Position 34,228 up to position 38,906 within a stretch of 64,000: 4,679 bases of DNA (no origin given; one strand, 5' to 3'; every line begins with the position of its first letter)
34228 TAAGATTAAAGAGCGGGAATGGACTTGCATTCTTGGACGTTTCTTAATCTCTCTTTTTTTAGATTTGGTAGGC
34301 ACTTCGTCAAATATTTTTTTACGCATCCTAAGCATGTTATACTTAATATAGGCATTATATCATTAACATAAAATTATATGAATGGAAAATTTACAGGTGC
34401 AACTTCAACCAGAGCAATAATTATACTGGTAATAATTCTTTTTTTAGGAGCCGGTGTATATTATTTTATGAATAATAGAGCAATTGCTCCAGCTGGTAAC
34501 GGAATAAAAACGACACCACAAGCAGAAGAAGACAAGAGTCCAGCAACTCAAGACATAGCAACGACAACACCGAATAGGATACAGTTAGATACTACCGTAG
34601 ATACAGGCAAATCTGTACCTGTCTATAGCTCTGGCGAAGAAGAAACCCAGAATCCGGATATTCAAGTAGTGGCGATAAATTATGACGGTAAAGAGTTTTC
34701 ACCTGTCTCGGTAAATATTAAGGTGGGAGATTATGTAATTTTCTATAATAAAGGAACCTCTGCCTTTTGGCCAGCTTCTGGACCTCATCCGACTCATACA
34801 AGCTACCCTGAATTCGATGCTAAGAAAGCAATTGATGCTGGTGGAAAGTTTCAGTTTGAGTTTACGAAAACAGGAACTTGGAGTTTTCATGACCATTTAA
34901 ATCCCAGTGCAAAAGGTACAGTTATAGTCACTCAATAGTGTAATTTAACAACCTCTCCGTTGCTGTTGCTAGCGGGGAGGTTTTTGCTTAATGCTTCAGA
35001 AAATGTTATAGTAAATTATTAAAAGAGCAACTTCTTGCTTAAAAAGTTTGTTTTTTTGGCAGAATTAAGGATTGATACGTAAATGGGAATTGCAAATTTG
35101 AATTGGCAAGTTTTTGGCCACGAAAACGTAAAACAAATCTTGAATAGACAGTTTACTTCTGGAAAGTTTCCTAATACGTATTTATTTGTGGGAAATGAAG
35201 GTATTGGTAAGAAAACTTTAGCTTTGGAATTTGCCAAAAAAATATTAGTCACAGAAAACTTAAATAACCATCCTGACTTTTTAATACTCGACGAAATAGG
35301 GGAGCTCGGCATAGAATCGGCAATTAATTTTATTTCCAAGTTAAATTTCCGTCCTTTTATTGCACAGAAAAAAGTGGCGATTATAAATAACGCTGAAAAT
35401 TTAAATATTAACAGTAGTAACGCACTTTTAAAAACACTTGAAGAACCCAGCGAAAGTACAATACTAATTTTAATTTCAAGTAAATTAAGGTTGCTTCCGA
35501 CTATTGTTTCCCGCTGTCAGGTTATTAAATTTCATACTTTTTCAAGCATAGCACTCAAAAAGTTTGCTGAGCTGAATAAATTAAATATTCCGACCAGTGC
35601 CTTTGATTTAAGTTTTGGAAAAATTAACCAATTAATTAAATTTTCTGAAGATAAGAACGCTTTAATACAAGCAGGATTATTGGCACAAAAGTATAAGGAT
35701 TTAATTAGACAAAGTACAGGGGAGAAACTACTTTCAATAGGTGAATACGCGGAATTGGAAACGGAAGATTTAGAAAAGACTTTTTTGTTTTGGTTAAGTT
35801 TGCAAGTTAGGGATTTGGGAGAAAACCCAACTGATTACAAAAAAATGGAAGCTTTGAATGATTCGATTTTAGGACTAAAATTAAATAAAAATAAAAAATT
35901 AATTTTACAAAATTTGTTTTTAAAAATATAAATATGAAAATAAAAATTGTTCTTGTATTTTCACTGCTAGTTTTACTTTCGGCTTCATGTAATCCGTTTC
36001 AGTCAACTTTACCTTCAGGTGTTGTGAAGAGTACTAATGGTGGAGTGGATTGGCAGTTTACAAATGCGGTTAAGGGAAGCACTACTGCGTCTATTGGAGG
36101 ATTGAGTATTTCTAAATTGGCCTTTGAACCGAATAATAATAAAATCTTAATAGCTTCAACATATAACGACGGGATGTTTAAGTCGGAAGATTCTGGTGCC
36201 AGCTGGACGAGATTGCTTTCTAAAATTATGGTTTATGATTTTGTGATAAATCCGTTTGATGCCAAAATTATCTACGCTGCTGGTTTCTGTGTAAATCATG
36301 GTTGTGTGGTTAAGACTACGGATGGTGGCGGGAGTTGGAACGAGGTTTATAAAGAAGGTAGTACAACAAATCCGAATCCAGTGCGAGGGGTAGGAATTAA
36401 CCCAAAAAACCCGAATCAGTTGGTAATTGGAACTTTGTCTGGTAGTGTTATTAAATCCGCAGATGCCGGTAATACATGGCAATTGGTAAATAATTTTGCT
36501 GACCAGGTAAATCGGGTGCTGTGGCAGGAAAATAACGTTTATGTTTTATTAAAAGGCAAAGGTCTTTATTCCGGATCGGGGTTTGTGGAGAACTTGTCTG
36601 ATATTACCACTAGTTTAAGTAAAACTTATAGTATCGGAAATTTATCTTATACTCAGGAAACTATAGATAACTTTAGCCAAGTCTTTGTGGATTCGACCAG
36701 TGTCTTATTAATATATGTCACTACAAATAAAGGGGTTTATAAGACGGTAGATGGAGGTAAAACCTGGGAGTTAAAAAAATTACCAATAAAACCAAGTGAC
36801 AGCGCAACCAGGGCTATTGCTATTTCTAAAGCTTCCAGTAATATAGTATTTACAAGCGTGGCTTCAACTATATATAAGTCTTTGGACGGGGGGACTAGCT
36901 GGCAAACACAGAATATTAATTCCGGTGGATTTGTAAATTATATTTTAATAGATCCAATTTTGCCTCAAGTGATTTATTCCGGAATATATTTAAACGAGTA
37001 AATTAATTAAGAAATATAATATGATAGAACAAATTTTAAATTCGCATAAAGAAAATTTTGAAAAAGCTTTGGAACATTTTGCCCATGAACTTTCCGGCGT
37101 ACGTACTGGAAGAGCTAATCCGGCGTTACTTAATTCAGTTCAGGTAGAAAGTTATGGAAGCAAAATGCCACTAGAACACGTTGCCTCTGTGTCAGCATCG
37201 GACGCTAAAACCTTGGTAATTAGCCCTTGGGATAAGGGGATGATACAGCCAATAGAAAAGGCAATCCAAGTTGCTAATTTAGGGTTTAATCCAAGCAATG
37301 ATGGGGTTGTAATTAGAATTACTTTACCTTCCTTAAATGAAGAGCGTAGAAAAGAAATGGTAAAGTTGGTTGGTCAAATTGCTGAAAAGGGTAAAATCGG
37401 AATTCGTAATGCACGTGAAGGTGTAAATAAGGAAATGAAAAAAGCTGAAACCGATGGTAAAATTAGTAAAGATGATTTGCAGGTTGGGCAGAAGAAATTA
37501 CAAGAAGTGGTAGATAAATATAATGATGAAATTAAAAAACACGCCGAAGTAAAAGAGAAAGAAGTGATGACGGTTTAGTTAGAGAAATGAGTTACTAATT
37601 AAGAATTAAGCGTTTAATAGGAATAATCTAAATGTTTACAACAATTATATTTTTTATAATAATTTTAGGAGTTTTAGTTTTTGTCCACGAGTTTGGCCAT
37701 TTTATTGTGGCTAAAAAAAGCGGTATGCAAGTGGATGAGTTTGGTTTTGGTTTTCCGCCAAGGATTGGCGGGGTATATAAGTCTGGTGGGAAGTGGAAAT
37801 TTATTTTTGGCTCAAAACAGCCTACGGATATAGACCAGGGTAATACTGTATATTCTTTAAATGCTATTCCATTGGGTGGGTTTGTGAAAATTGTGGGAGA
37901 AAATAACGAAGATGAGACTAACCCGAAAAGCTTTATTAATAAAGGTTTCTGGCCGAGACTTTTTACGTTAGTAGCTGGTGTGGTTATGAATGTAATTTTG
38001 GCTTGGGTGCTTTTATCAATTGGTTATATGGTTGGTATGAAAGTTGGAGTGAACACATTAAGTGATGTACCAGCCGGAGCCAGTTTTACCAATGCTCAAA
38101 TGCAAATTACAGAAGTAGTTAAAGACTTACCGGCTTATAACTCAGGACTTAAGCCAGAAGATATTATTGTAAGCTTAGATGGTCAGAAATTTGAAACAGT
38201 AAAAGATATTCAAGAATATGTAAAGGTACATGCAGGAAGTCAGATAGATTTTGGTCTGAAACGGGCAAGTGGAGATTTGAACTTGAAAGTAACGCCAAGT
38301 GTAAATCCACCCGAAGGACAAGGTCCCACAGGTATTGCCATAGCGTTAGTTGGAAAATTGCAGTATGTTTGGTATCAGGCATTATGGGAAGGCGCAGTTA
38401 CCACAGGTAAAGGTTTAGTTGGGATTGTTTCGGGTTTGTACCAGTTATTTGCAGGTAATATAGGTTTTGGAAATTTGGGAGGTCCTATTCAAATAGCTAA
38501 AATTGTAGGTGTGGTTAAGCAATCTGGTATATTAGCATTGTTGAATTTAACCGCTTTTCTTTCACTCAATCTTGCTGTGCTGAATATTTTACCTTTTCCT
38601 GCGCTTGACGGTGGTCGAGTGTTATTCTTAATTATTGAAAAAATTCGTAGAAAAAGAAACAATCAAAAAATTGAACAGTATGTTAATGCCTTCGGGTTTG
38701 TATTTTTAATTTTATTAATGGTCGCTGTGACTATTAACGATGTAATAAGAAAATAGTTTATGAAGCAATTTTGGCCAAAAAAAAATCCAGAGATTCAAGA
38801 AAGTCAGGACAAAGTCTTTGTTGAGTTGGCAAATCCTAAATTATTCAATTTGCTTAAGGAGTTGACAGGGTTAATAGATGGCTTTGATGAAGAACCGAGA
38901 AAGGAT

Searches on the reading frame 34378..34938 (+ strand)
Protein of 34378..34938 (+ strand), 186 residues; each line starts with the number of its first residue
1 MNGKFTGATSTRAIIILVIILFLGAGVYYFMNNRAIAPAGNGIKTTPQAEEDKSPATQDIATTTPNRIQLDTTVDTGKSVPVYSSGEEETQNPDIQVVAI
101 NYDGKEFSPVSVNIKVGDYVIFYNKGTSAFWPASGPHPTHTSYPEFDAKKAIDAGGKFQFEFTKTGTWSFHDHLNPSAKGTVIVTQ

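Call 21: search_protein_families(library=pfam, proteins=[window:34378-34938:+], max_evalue=0.00001)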
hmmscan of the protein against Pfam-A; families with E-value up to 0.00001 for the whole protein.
window:34378-34938:+ (186 aa): 1 family
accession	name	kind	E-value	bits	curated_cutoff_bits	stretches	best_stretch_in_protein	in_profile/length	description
PF13473.12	Cupredoxin_1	-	1.7e-07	31.7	27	1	90-184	15-104/104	Cupredoxin-like domain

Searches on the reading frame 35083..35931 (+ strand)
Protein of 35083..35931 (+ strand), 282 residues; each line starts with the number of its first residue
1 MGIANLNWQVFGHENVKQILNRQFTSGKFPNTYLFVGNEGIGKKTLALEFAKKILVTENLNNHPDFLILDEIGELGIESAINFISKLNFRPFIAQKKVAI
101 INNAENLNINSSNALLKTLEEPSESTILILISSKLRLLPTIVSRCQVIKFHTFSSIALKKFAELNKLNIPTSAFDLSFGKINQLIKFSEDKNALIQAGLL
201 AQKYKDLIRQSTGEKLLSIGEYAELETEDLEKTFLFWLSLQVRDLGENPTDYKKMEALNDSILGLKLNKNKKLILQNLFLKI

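Call 21: search_protein_families(library=pfam, proteins=[window:35083-35931:+], max_evalue=0.00001)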
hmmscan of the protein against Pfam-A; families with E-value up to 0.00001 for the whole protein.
window:35083-35931:+ (282 aa): 1 family
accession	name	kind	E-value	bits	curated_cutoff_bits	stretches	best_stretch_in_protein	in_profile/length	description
PF13177.12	DNA_pol3_delta2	-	7.9e-34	117.4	27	1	13-152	2-159/161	DNA polymerase III, delta subunit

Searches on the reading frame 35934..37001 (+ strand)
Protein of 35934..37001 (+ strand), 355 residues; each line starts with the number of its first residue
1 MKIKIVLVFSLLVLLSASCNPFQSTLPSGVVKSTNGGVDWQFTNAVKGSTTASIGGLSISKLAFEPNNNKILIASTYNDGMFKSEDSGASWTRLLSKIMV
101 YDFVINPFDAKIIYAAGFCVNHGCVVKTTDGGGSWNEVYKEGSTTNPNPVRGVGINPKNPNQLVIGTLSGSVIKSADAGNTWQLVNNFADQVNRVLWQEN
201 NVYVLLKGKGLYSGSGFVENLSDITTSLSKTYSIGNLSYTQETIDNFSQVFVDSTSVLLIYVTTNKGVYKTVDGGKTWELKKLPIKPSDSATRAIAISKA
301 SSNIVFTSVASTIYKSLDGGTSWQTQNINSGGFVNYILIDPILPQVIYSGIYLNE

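Call 21: search_protein_families(library=pfam, proteins=[window:35934-37001:+], max_evalue=0.00001)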
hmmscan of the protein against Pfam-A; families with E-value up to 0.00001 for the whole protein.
window:35934-37001:+ (355 aa): 3 families
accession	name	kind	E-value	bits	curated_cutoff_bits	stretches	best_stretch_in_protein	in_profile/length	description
PF15902.12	Sortilin-Vps10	-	1.3e-15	57.6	33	1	81-199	3-123/446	Sortilin, neurotensin receptor 3,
PF14870.12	PSII_BNR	-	1.4e-10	41.3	27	0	262-326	34-97/303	Photosynthesis system II assembly factor YCF48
PF02012.26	BNR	-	9.2e-07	28.4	27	0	269-280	1-12/12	BNR/Asp-box repeat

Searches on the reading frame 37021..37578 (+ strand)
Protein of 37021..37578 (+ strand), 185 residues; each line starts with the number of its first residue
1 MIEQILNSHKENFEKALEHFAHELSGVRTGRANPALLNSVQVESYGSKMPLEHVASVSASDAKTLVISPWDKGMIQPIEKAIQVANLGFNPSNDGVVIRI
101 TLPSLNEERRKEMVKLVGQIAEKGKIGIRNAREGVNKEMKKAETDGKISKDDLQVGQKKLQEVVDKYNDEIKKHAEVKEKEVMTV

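Call 21: search_protein_families(library=pfam, proteins=[window:37021-37578:+], max_evalue=0.00001)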
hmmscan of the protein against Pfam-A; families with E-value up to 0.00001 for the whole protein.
window:37021-37578:+ (185 aa): 1 family
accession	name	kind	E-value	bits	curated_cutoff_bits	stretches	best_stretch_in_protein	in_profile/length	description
PF01765.24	RRF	-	9.8e-61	204.8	29.7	1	21-183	2-164/164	Ribosome recycling factor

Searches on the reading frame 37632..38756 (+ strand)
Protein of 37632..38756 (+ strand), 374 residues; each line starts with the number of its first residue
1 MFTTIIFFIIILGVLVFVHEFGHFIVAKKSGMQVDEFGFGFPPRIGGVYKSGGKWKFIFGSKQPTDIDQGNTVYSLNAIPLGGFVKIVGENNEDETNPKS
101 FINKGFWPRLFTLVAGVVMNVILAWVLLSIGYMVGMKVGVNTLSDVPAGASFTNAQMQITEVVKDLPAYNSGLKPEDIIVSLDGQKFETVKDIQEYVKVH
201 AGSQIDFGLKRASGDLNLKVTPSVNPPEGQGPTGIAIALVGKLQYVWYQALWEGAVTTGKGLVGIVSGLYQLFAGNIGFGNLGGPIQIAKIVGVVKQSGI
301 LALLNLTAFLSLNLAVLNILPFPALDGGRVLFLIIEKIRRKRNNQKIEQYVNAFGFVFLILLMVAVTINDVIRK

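Call 21: search_protein_families(library=pfam, proteins=[window:37632-38756:+], max_evalue=0.00001)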
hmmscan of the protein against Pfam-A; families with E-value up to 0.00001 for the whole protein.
window:37632-38756:+ (374 aa): 3 families
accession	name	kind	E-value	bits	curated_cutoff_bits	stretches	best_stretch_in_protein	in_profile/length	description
PF02163.28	Peptidase_M50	-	2.4e-51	174.7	27.2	2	67-362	42-221/221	Peptidase family M50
PF17820.7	PDZ_6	-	2.9e-10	40.2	27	1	159-211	2-54/54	PDZ domain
PF13180.12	PDZ_2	-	1.3e-08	35.5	27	1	149-220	4-78/80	PDZ domain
